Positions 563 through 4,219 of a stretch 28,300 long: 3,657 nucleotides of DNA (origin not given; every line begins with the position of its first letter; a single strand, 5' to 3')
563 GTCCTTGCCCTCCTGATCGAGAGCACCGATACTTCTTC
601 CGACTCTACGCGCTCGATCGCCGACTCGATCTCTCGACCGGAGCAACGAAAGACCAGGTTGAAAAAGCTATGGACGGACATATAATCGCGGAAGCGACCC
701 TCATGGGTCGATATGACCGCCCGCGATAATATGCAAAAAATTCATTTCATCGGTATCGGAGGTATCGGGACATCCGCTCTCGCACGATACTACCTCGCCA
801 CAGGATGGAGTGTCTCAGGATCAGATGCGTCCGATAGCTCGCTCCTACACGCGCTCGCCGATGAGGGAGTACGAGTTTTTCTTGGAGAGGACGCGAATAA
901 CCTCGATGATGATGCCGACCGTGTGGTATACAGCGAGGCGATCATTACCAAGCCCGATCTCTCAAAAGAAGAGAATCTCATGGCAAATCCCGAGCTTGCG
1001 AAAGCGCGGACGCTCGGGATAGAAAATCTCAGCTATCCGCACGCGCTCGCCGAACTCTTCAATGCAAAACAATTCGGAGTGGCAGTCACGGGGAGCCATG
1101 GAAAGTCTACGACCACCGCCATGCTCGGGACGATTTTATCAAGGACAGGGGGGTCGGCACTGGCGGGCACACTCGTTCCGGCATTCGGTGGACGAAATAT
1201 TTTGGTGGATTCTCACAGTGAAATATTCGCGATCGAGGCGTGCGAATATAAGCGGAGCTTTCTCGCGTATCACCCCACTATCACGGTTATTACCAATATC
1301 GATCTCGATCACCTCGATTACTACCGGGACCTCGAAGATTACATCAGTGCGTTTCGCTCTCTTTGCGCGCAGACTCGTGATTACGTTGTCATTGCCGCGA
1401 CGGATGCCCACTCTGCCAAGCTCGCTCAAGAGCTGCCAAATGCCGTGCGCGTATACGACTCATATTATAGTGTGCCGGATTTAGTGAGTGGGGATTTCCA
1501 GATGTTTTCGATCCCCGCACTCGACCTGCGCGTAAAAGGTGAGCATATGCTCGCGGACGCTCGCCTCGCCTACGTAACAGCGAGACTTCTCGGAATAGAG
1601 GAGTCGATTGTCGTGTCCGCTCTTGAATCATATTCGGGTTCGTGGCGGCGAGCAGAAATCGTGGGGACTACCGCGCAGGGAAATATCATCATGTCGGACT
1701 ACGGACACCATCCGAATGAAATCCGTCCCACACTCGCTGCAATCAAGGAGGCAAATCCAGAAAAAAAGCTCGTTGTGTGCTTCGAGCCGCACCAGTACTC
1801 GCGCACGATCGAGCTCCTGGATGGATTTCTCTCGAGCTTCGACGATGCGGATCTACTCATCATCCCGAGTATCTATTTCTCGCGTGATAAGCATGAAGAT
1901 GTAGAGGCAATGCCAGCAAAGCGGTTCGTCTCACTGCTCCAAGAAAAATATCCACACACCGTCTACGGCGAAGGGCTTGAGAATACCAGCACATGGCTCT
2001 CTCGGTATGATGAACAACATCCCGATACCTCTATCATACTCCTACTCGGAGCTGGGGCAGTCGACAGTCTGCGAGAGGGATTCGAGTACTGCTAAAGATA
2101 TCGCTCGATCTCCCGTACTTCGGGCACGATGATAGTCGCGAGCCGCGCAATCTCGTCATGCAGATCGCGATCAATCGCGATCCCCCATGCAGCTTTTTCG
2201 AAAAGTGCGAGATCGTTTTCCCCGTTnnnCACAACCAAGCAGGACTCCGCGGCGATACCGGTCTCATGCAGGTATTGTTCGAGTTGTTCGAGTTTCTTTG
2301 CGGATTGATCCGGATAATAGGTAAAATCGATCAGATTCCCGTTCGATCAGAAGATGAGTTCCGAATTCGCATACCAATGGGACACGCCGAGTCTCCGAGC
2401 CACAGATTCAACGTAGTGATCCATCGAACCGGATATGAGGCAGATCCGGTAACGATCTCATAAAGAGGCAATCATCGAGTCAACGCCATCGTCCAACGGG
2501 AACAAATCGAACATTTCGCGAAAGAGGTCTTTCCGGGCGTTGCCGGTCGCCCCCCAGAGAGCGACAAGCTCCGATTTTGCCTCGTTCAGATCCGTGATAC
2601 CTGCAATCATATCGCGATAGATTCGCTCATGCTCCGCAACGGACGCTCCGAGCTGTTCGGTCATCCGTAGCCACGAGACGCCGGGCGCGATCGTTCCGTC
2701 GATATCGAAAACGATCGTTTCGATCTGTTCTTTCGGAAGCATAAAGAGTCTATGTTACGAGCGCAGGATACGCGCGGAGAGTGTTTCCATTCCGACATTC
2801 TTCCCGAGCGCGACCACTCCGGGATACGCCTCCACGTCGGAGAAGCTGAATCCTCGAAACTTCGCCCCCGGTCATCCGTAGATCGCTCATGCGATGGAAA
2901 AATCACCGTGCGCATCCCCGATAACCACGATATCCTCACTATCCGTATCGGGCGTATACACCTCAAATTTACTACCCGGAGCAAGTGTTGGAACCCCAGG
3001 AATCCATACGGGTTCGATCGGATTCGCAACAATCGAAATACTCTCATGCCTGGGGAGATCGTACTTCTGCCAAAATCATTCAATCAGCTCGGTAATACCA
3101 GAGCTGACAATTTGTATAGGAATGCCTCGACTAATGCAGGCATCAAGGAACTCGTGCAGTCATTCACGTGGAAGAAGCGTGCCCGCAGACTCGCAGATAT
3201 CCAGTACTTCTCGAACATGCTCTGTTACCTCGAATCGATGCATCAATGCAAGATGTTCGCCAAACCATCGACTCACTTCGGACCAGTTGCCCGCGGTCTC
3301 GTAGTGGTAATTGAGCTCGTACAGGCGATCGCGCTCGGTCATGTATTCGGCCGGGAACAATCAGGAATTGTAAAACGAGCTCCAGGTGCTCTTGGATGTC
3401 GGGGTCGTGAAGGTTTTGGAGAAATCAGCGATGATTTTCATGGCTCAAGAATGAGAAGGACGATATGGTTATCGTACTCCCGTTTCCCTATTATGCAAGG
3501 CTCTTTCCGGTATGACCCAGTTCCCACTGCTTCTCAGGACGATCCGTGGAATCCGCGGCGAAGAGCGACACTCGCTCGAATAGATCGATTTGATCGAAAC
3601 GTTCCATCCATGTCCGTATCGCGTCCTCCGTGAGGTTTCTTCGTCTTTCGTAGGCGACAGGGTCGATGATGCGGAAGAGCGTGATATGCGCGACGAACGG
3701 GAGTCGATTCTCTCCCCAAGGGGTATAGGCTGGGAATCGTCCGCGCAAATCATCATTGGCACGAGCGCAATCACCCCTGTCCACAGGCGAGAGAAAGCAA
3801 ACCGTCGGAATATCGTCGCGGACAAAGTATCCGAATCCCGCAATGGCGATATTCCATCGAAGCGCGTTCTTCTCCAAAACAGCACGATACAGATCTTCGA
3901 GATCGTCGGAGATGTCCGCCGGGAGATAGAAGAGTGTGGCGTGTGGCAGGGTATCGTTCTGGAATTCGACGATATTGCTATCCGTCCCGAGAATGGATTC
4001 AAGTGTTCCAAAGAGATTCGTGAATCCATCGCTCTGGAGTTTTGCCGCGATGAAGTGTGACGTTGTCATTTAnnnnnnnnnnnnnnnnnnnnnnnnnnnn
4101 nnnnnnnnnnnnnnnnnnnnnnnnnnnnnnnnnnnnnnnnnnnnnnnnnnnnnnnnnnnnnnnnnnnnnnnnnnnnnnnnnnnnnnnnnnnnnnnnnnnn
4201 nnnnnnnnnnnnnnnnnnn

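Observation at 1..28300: UGA is decoded as an amino acid: 29 in-frame TGAs in 13 of 25 genes, and no gene needs TGA to stop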

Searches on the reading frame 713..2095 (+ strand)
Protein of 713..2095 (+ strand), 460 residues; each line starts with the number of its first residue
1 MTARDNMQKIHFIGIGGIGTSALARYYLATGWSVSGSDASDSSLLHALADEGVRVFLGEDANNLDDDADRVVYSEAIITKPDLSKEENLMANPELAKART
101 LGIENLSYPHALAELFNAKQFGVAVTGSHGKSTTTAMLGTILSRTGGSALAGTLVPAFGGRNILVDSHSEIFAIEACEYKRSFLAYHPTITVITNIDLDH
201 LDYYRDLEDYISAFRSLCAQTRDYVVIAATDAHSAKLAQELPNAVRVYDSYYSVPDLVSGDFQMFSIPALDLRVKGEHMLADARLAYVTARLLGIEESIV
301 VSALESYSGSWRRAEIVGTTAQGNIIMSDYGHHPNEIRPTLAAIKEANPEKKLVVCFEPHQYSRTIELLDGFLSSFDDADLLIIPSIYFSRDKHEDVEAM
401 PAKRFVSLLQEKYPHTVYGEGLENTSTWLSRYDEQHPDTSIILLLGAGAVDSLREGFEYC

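Call 12: search_protein_families(library=pfam, proteins=[window:713-2095:+], max_evalue=0.01)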
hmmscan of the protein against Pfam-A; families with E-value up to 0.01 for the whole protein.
window:713-2095:+ (460 aa): 3 families
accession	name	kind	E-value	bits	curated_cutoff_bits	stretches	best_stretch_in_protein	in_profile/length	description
PF01225.30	Mur_ligase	-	5.8e-19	68.7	21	1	9-119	1-94/95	Mur ligase family, catalytic domain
PF08245.18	Mur_ligase_M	-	3e-17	63.7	24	1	125-246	1-141/200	Mur ligase middle domain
PF02875.26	Mur_ligase_C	-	5.9e-10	40.5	28.4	1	312-411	1-93/127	Mur ligase, glutamate ligase domain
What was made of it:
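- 713..2095 (+): murC. No TGA. Pfam Mur_ligase, Mur_ligase_M and Mur_ligase_C (call 12).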

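Call 14: search_protein_families(library=ncbifam, proteins=[window:713-2095:+], max_evalue=0.00001)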
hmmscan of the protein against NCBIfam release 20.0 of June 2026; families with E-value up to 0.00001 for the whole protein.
window:713-2095:+ (460 aa): 18 families
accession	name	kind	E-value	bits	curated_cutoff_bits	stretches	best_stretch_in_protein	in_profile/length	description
TIGR01082.1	murC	equivalog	4.9e-97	325.8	335.1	1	9-454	1-445/449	UDP-N-acetylmuramate--L-alanine ligase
NF011171.0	PRK14573.1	equivalog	1.3e-53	182.1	1015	1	8-399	5-391/809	bifunctional UDP-N-acetylmuramate--L-alanine ligase/D-alanine--D-alanine ligase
TIGR01081.1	mpl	equivalog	1.6e-30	106.5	388.7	2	9-219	1-208/448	UDP-N-acetylmuramate:L-alanyl-gamma-D-glutamyl-meso-diaminopimelate ligase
TIGR01087.1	murD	equivalog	3e-25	89.2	211.95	1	9-320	1-314/441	UDP-N-acetylmuramoyl-L-alanine--D-glutamate ligase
NF053645.1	pMurC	equivalog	2.5e-22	79.3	560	1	12-147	3-129/492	pseudomurein biosynthesis peptide ligase pMurC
NF053648.1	pMurE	equivalog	6.2e-20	71.4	600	1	185-452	187-456/464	pseudomurein biosynthesis peptide ligase pMurE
NF053647.1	pMurD2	equivalog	1.3e-16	60.6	550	1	9-316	2-282/405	pseudomurein biosynthesis peptide ligase pMurD2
NF008896.0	PRK11929.1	equivalog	4e-16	58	1023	1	190-357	204-391/965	bifunctional UDP-N-acetylmuramoyl-L-alanyl-D-glutamate--2,6-diaminopimelate ligase MurE/UDP-N-acetylmuramoyl-tripeptide--D-alanyl-D-alanine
NF001126.0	PRK00139.1-4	equivalog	2.1e-14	53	373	1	190-355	196-373/486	UDP-N-acetylmuramoyl-L-alanyl-D-glutamate--2,6-diaminopimelate ligase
NF001124.0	PRK00139.1-2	equivalog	2.6e-14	52.8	476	1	190-357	201-383/500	UDP-N-acetylmuramoyl-L-alanyl-D-glutamate--2,6-diaminopimelate ligase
TIGR01085.1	murE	subfamily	4.2e-14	52.3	257.3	1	190-357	180-364/472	UDP-N-acetylmuramyl-tripeptide synthetase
TIGR01143.1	murF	subfamily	9e-13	47.9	288.6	1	117-354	71-329/418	UDP-N-acetylmuramoyl-tripeptide--D-alanyl-D-alanine ligase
NF053646.1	pMurD1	equivalog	2.4e-09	36.4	610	0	43-146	43-135/465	pseudomurein biosynthesis peptide ligase pMurD1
NF001123.0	PRK00139.1-1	equivalog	1.5e-07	30.5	586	0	189-247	198-257/493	UDP-N-acetylmuramoyl-L-alanyl-D-glutamate--2,6-diaminopimelate ligase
NF010623.0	PRK14016.1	subfamily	4.5e-07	28.4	877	0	123-248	483-631/871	cyanophycin synthetase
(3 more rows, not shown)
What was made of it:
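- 713..2095 (+): NCBIfam murC scores 325.8 bits, just under the 335.1 cutoff (call 14).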

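Call 18: find_encoding_contigs(protein=window:713-2095:+, flank=10000, max_places=4)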
Protein window:713-2095:+ (460 aa): 5 contigs read that carry it; 3 places shown.
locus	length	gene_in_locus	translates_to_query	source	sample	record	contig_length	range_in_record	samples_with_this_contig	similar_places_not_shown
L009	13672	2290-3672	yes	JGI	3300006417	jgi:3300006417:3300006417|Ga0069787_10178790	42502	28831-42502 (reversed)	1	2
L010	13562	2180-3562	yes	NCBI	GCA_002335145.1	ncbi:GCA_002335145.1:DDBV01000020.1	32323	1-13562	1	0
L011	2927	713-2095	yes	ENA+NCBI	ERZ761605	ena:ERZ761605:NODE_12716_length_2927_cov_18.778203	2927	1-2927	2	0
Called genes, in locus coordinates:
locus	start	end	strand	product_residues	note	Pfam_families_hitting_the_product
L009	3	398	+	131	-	?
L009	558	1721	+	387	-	PF00188:CAP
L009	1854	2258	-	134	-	-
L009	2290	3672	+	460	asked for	PF01225:Mur_ligase, PF08245:Mur_ligase_M, PF02875:Mur_ligase_C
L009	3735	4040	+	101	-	-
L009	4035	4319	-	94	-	-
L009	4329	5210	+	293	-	-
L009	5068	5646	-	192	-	PF13563:2_5_RNA_ligase2 (weak)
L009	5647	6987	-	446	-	PF01136:Peptidase_U32, PF16325:Peptidase_U32_C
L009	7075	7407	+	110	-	PF01035:DNA_binding_1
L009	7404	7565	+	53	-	-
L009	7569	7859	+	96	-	PF02643:DUF192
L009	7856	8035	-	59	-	-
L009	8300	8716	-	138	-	PF01509:TruB_N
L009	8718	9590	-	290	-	PF10502:Peptidase_S26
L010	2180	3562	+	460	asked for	PF01225:Mur_ligase, PF08245:Mur_ligase_M, PF02875:Mur_ligase_C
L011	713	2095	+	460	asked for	PF01225:Mur_ligase, PF08245:Mur_ligase_M, PF02875:Mur_ligase_C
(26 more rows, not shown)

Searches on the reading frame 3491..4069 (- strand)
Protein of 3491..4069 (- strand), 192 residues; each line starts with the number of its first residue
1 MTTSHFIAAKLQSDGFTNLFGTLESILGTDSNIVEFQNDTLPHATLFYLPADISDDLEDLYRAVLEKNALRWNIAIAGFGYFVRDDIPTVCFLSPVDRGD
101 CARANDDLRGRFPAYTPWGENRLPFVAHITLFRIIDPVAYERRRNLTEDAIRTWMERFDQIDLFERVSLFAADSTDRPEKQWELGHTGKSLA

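Call 12: search_protein_families(library=pfam, proteins=[window:3491-4069:-], max_evalue=0.01)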
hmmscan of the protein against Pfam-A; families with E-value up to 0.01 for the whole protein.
window:3491-4069:- (192 aa): 1 family
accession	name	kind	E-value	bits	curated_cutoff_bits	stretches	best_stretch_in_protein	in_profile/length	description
PF13563.12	2_5_RNA_ligase2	-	1.8e-05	25.3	27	1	42-154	26-129/152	2'-5' RNA ligase superfamily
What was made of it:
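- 3491..4069 (-): 2H phosphoesterase-like gene. No TGA. Weak Pfam 2_5_RNA_ligase2 hit (call 12).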
